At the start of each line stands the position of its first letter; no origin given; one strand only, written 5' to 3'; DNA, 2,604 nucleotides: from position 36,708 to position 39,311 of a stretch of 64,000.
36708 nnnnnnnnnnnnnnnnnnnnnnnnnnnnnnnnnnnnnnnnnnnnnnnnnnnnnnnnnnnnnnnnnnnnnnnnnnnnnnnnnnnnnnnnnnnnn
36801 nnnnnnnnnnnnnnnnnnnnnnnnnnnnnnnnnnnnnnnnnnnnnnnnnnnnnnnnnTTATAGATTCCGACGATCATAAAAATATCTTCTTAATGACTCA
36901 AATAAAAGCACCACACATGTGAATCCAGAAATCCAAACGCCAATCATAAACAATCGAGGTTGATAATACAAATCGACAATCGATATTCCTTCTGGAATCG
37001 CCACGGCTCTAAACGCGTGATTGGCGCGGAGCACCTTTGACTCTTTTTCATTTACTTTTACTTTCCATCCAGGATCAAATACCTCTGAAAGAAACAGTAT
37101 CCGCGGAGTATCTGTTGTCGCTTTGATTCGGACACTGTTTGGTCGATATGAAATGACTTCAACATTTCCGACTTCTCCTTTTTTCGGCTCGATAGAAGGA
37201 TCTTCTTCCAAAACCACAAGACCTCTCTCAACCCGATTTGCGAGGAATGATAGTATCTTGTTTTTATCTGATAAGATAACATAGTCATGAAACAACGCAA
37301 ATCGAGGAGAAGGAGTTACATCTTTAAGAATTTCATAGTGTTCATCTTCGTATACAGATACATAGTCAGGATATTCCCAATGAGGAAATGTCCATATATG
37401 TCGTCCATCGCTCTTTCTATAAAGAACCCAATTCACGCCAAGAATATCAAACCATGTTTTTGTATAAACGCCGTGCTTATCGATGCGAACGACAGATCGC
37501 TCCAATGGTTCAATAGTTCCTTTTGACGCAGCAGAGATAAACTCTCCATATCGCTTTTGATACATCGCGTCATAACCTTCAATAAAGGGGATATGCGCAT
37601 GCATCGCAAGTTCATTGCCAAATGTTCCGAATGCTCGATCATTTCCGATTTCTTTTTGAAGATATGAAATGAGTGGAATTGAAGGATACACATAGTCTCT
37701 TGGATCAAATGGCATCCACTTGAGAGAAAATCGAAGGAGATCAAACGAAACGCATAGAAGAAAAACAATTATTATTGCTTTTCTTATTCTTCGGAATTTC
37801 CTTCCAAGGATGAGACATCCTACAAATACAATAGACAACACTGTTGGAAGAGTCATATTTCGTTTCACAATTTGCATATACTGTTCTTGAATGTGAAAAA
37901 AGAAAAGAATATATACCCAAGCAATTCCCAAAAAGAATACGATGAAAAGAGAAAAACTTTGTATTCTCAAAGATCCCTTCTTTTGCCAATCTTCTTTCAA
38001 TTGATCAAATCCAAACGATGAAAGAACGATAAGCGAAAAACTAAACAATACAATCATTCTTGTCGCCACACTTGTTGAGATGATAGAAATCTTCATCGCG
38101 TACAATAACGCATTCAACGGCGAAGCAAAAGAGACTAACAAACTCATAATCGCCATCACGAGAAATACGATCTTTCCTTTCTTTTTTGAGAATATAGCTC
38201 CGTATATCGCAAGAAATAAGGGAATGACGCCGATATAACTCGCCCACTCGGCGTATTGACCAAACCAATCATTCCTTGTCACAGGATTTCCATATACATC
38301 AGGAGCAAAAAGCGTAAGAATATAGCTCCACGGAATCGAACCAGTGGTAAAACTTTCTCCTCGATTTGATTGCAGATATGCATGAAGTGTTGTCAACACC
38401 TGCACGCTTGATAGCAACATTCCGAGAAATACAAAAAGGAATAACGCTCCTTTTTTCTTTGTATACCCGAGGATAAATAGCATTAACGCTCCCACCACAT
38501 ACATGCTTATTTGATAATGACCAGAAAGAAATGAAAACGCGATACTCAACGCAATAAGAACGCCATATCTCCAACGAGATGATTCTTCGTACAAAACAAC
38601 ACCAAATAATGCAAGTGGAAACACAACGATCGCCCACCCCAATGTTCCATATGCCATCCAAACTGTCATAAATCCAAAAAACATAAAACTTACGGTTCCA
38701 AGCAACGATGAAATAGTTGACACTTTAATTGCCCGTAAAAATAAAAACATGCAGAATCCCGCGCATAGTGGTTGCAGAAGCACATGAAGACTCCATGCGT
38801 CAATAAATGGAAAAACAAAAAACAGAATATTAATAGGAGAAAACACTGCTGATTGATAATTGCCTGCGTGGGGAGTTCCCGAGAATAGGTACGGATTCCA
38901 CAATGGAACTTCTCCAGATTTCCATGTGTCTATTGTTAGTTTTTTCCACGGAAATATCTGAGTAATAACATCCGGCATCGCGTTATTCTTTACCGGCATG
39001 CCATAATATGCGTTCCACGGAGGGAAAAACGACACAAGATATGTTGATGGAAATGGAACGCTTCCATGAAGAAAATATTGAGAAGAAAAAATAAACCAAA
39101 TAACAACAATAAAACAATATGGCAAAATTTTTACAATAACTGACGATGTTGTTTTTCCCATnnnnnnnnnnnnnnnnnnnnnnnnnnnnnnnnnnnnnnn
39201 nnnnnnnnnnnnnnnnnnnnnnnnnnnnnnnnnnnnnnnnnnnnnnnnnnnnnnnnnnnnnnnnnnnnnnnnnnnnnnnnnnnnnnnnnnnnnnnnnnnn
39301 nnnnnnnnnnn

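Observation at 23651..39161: Three YfhO-like glycosyltransferase paralogs of about 750 aa in one locus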

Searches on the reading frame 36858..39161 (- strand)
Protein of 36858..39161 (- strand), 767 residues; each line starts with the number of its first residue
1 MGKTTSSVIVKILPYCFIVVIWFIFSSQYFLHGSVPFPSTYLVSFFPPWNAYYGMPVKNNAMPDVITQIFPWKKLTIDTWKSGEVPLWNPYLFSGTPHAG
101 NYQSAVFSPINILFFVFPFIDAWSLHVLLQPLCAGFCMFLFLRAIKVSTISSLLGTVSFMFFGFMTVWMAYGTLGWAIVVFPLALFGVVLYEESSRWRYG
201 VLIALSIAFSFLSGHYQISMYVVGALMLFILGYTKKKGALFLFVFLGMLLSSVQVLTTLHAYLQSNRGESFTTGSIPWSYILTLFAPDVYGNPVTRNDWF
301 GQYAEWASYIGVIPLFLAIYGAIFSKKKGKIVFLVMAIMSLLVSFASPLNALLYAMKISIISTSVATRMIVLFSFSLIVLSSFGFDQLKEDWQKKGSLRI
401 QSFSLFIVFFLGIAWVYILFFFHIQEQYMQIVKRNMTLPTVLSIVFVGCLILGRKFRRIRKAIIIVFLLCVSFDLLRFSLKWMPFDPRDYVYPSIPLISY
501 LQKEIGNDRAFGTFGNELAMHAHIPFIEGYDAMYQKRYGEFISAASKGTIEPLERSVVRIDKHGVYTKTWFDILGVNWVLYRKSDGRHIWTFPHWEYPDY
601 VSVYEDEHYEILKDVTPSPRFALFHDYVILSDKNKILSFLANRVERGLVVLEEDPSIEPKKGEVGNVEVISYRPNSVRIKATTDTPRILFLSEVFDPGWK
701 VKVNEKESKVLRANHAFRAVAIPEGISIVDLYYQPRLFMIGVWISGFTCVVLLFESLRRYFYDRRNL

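Call 4: search_protein_families(library=pfam, proteins=[window:36858-39161:-], max_evalue=0.01)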
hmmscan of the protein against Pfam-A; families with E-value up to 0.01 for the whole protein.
window:36858-39161:- (767 aa): 2 families
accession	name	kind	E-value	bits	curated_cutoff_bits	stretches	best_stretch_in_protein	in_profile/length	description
PF09586.16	YfhO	-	6.6e-19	68.2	28.5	2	667-745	756-835/835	Bacterial membrane protein YfhO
PF19510.5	DUF6044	-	0.0013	17.7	27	1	105-252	78-221/564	Protein of unknown function (DUF6044)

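Call 12: search_protein_families(library=ncbifam, proteins=[window:36858-39161:-], max_evalue=0.01)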
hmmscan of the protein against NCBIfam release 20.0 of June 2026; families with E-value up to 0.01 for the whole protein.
window:36858-39161:- (767 aa): 1 family
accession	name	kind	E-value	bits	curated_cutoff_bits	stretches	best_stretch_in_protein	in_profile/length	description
NF047590.1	GlcsyltransPgfM2Strep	equivalog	4.3e-05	21.9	1500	1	687-754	808-875/884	glycosyltransferase PgfM2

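Call 49: find_homologous_proteins(query=window:36858-39158:-, max_evalue=0.00001)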
Query window:36858-39158:- (766 aa): 1415 proteins with E <= 0.00001 among 8000 candidates; the best 120 are listed.
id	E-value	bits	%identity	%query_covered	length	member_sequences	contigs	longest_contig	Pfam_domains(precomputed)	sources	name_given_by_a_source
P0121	0.0e+0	1603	100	92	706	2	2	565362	PF09586.17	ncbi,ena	-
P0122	2.2e-285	967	57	100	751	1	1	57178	PF09586.17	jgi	jgi:hypothetical protein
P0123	3.3e-282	956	56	99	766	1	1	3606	PF09586.17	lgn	-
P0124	5.0e-273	926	53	98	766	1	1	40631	PF09586.17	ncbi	-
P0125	1.4e-267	908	53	99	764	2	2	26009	PF09586.17,PF24677.2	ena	-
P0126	2.8e-244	831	52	93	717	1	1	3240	PF09586.17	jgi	jgi:hypothetical protein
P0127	6.5e-241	820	50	99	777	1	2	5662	PF09586.17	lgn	-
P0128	3.4e-240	818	49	98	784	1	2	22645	PF09586.17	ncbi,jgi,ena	-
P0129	3.3e-238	811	49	98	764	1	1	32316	PF09586.17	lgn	-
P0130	2.9e-236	805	48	99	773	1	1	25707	PF09586.17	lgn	-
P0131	4.6e-236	804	48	99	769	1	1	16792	PF09586.17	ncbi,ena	-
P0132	2.8e-235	801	49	99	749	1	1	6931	PF09586.17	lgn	-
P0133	3.8e-234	798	48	97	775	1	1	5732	PF09586.17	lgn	-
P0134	2.0e-233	795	49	98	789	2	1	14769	PF09586.17,PF24677.2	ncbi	-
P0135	2.4e-233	795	48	100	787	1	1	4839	PF09586.17,PF24677.2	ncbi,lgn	-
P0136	2.9e-233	795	49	96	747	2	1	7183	PF09586.17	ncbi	-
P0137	3.0e-233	795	48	99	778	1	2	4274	PF09586.17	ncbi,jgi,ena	-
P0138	5.8e-233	794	48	97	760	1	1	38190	PF09586.17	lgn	-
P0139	7.8e-233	793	48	97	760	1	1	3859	PF09586.17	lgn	-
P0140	1.1e-232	793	49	98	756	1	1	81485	PF09586.17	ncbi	-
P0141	1.3e-232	792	49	96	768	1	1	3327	PF09586.17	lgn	-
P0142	1.7e-232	792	48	98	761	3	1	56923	PF09586.17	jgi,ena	-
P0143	3.4e-232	791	49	97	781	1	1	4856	PF09586.17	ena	-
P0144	4.9e-232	791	47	99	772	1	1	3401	PF09586.17,PF24677.2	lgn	-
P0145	5.0e-232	791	47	98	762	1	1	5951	PF09586.17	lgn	-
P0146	9.9e-232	790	49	98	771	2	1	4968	PF09586.17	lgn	-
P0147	1.1e-231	789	48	97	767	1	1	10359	PF09586.17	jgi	jgi:hypothetical protein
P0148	2.6e-231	788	48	99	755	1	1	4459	PF09586.17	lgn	-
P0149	4.8e-231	787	48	99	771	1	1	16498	PF09586.17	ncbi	-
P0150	5.6e-231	787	48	100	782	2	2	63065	PF09586.17,PF24677.2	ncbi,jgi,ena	-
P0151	6.3e-231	787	48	96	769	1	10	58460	PF09586.17,PF24677.2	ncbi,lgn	-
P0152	1.9e-230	785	47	98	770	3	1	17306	PF09586.17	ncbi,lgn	-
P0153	2.1e-230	785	48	98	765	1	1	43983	PF09586.17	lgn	-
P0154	3.9e-230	784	48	96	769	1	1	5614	PF09586.17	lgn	-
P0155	4.4e-230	784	48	95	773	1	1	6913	PF09586.17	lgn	-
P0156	6.3e-230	784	48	98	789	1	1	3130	PF09586.17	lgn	-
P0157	7.8e-230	783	48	99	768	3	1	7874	PF09586.17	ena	-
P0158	8.6e-230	783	48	98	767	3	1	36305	PF09586.17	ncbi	ncbi:MAG: YfhO family protein [Patescibacteria group bacterium]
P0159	9.7e-230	783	48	97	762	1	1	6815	PF09586.17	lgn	-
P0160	1.2e-229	783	49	96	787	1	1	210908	PF09586.17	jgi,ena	-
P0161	1.9e-229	782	48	98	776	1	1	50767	PF09586.17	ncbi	-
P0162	2.4e-229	782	48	95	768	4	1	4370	PF09586.17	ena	-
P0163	2.9e-229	781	49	97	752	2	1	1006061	PF09586.17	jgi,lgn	jgi:hypothetical protein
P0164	4.4e-229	781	49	97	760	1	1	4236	PF09586.17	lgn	-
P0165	6.4e-229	780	48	97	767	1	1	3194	PF09586.17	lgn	-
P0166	6.8e-229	780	47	98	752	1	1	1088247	PF09586.17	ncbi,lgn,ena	-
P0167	1.8e-228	779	48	99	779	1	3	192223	PF09586.17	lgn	-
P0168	2.2e-228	778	48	97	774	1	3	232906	PF09586.17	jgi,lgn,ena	-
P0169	2.3e-228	778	49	98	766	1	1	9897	PF09586.17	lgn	-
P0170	3.2e-228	778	48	96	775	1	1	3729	PF09586.17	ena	-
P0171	3.6e-228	778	47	99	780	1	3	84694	PF09586.17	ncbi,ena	ncbi:MAG: YfhO family protein [Patescibacteria group bacterium]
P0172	5.2e-228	777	49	96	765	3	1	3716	PF09586.17,PF24677.2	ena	-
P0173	7.2e-228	777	48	98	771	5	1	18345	PF09586.17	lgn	-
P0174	8.6e-228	777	47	98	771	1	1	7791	PF09586.17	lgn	-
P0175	1.1e-227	776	48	98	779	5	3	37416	PF09586.17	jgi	-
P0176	2.2e-227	775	46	99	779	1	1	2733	PF09586.17,PF24677.2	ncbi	-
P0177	2.3e-227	775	49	95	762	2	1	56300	PF09586.17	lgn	-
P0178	2.7e-227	775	48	96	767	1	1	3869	PF09586.17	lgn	-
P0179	3.1e-227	775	47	99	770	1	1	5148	PF09586.17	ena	-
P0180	3.4e-227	775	48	98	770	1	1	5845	PF09586.17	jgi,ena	-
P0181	4.1e-227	774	48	99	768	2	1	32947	PF09586.17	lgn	-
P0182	4.6e-227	774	48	98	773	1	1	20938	PF09586.17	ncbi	-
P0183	4.9e-227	774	47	100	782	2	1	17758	PF09586.17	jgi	-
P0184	5.6e-227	774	48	98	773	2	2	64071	PF09586.17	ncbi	-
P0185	6.5e-227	774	47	99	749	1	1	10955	PF09586.17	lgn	-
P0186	7.9e-227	773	48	96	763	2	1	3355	PF09586.17,PF24677.2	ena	-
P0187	1.2e-226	773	48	96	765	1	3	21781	PF09586.17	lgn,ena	-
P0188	1.3e-226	773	48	96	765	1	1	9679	PF09586.17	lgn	-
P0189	1.3e-226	773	48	96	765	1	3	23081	PF09586.17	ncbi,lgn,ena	-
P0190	2.2e-226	772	48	96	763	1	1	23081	PF09586.17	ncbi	ncbi:MAG: YfhO family protein [Patescibacteria group bacterium]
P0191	3.9e-226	771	48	98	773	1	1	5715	PF09586.17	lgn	-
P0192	4.6e-226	771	49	97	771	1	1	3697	PF09586.17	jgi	-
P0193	5.4e-226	771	47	97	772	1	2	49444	PF09586.17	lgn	-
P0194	6.3e-226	770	47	96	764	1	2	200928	PF09586.17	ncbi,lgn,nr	ncbi:YfhO family protein [Candidatus Gottesmanbacteria bacterium]|nr:YfhO family protein [Candidatus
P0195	6.3e-226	770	48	96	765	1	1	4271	PF09586.17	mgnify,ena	mgnify:FL=1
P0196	6.5e-226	770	47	97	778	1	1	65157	PF09586.17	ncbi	-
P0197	9.1e-226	770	47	95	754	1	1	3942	PF09586.17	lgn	-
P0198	1.0e-225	770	49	98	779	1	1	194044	PF09586.17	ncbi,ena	-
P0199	1.1e-225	770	49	95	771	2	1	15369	PF09586.17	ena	-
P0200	1.3e-225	769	47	96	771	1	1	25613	PF09586.17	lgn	-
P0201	2.2e-225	769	47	96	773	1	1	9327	PF09586.17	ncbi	-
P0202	3.6e-225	768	47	99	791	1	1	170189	PF09586.17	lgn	-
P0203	5.5e-225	767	49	95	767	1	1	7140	PF09586.17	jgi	jgi:hypothetical protein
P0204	8.3e-225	767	47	98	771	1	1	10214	PF09586.17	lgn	-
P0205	1.2e-224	766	48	96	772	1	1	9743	PF09586.17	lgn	-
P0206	1.3e-224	766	48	98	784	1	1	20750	PF09586.17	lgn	-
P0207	1.8e-224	766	48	96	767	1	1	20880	PF09586.17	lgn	-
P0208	2.6e-224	765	48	98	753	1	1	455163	PF09586.17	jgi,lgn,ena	jgi:hypothetical protein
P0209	2.7e-224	765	48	96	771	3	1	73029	PF09586.17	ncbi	-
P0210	2.9e-224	765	48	96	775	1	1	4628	PF09586.17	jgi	jgi:Ca2+/Na+ antiporter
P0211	5.1e-224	764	47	99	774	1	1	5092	PF09586.17,PF24677.2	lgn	-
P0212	5.4e-224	764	48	98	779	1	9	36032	PF09586.17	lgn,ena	-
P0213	6.3e-224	764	47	98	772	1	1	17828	PF09586.17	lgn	-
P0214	6.9e-224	764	46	98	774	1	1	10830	PF09586.17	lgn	-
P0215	7.1e-224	764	49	97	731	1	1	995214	PF09586.17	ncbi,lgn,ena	-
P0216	8.5e-224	763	47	97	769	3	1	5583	PF09586.17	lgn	-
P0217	1.0e-223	763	48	99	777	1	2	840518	PF09586.17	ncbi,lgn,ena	-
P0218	1.5e-223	763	58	75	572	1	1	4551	PF09586.17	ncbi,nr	ncbi:MAG: YfhO family protein, partial [Patescibacteria group bacterium]|nr:YfhO family protein [Pat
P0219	1.5e-223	762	49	98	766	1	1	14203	PF09586.17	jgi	-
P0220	2.1e-223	762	46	100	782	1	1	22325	PF09586.17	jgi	jgi:hypothetical protein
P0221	2.2e-223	762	49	95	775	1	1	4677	PF09586.17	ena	-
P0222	2.2e-223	762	47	99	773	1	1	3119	PF09586.17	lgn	-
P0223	2.2e-223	762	48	95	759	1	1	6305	PF09586.17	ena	-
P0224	2.8e-223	762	48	97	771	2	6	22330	PF09586.17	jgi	-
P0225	2.9e-223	762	46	98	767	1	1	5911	PF09586.17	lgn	-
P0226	3.3e-223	761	47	98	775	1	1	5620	PF09586.17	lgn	-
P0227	3.8e-223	761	48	98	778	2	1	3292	PF09586.17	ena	-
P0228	4.3e-223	761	48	96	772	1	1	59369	PF09586.17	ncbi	ncbi:MAG: YfhO family protein [Candidatus Gottesmanbacteria bacterium]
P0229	7.8e-223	760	49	98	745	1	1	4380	PF09586.17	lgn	-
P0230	8.1e-223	760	48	97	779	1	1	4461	PF09586.17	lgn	-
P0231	8.1e-223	760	49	96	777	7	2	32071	PF09586.17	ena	-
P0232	8.2e-223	760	47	96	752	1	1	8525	PF09586.17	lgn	-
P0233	9.4e-223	760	48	97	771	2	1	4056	PF09586.17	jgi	-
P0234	1.0e-222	760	48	98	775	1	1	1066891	PF09586.17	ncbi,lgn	-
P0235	1.3e-222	759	48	97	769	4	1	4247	PF09586.17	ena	-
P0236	1.6e-222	759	48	95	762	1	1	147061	PF09586.17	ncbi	-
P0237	1.8e-222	759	48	98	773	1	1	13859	PF09586.17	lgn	-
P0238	1.8e-222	759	46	97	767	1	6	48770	PF09586.17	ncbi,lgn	-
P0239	2.1e-222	759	47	98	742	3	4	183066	PF09586.17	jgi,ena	-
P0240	3.0e-222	758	48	96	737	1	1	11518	PF09586.17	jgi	jgi:hypothetical protein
